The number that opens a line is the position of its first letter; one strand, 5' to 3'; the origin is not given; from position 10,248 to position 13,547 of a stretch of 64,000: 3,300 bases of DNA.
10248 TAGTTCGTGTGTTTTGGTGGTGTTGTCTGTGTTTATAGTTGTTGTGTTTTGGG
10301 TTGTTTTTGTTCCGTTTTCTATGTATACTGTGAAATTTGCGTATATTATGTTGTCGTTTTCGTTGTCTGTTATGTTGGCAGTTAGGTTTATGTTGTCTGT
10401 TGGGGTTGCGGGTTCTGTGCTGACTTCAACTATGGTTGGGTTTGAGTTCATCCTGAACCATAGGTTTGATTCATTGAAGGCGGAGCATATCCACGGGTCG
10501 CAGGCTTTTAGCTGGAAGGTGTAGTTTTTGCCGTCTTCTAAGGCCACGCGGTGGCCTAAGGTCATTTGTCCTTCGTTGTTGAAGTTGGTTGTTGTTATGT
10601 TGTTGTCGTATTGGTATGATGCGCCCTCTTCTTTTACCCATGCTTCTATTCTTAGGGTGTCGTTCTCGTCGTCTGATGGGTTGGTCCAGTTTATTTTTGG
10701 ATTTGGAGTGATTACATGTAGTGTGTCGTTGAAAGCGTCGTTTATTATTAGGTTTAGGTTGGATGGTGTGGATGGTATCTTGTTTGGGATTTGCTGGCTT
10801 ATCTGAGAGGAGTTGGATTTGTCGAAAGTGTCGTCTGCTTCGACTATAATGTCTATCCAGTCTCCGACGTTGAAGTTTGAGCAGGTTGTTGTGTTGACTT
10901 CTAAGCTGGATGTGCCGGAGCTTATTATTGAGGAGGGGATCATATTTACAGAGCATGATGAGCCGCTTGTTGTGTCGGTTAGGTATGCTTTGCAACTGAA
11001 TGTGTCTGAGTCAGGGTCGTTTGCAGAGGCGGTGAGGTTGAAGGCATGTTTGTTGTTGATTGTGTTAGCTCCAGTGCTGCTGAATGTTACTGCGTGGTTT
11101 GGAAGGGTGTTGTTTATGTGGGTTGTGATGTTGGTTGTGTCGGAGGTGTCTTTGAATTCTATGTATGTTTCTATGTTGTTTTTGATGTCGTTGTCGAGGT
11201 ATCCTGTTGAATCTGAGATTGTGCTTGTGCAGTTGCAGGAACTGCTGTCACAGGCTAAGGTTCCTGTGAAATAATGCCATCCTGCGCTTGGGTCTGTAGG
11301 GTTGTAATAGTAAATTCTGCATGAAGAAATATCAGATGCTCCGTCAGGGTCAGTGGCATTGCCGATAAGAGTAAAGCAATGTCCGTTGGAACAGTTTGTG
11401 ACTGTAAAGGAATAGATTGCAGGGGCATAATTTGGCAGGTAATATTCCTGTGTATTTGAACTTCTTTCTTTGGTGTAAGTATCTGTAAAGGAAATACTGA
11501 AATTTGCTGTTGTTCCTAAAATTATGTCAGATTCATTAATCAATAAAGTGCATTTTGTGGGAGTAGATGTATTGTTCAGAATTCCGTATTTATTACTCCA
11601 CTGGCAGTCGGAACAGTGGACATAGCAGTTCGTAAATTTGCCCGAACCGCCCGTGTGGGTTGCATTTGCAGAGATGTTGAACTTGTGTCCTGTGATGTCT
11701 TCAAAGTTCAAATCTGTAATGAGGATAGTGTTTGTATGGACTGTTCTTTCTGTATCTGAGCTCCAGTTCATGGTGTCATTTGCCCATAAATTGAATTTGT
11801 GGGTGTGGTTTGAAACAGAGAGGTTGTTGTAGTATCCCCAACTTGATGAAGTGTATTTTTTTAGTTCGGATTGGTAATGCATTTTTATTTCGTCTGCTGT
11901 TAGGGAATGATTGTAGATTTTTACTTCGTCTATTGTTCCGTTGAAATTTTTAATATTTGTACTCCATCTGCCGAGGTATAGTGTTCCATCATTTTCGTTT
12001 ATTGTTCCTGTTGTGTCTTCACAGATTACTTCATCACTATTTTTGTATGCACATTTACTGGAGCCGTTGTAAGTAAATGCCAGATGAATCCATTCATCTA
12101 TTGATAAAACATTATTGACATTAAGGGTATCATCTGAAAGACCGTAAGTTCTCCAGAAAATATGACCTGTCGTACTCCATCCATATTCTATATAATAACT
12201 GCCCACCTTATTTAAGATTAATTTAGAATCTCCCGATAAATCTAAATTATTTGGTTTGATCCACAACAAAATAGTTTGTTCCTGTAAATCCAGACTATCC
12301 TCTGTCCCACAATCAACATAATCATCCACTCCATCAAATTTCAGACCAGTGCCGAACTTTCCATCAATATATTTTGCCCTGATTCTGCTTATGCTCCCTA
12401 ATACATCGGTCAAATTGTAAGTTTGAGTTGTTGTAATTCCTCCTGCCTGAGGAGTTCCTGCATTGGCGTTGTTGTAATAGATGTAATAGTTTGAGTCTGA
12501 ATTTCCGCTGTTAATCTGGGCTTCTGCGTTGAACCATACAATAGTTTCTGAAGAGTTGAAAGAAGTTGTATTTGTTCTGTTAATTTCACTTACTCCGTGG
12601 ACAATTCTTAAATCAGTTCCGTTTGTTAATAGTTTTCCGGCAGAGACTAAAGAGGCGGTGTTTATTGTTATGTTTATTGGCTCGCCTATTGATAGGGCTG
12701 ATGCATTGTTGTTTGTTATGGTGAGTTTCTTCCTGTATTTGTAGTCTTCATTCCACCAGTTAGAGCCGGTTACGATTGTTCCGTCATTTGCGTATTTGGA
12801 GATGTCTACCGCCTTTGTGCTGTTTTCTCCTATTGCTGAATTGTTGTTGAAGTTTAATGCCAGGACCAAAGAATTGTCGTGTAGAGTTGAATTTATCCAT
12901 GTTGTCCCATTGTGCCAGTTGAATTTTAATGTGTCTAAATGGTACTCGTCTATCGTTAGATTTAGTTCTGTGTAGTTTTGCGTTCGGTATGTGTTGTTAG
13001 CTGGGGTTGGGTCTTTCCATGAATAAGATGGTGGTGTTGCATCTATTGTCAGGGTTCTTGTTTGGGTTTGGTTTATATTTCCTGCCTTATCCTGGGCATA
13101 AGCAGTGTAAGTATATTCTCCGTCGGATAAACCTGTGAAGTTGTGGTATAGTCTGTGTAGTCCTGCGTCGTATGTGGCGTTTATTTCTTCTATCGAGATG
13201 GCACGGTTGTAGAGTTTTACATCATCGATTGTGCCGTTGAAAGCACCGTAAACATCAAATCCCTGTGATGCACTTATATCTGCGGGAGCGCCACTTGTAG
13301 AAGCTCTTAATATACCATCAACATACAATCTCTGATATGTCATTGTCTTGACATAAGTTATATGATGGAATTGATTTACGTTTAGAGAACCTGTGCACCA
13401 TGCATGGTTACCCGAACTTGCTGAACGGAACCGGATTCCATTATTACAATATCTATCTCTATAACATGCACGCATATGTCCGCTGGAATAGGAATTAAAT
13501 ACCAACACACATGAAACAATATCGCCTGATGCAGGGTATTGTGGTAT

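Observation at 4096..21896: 17-kb giant lectin-domain surface-protein gene translationally coupled to a KaiC-like ATPase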

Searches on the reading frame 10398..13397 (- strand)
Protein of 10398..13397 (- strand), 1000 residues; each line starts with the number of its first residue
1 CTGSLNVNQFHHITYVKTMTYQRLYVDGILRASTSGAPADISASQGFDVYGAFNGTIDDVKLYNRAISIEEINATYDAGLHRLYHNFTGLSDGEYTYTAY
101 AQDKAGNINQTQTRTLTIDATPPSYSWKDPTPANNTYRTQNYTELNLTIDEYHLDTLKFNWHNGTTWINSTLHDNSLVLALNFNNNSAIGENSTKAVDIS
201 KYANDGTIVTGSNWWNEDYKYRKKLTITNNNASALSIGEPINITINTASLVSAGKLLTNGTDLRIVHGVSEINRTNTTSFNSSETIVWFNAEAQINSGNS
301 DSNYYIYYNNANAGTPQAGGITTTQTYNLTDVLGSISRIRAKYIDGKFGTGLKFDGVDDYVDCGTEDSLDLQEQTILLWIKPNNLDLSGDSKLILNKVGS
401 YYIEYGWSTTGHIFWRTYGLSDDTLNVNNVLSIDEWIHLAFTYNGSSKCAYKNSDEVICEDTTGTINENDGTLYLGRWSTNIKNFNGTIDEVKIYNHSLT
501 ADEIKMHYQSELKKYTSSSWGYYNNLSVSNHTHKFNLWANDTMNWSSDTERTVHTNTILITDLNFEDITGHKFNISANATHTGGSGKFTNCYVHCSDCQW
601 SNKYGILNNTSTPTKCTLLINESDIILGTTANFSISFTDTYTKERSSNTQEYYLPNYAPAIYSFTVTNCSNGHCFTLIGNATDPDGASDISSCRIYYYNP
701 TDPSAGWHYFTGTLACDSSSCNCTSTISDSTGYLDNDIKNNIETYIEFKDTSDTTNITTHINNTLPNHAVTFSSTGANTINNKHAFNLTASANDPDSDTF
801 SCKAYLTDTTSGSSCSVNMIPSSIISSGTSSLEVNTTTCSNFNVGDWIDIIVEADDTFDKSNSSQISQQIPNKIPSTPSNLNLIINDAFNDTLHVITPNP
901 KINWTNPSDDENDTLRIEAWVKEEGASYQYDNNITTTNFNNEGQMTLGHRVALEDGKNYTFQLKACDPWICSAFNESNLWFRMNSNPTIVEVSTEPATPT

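Call 31: search_protein_families(library=pfam, proteins=[window:10398-13397:-], max_evalue=1)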
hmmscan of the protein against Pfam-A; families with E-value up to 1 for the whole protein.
window:10398-13397:- (1000 aa): 5 families
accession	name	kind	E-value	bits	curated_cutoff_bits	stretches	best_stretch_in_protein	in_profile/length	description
PF13385.13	Laminin_G_3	-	1.2e-30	107.1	27.6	2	355-505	1-151/151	Concanavalin A-like lectin/glucanases superfamily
PF19077.6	Big_13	-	1.6e-05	25.8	27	1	72-119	54-101/102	Bacterial Ig-like domain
PF02973.23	Sialidase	-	0.0016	18.4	26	1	480-509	157-186/189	Sialidase, N-terminal domain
PF00354.24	Pentaxin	-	0.0062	16.7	25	0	46-86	137-175/194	Pentaxin family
PF12245.14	Big_3_2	-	0.011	16.4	23.3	1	69-119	62-121/122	Bacterial Ig-like domain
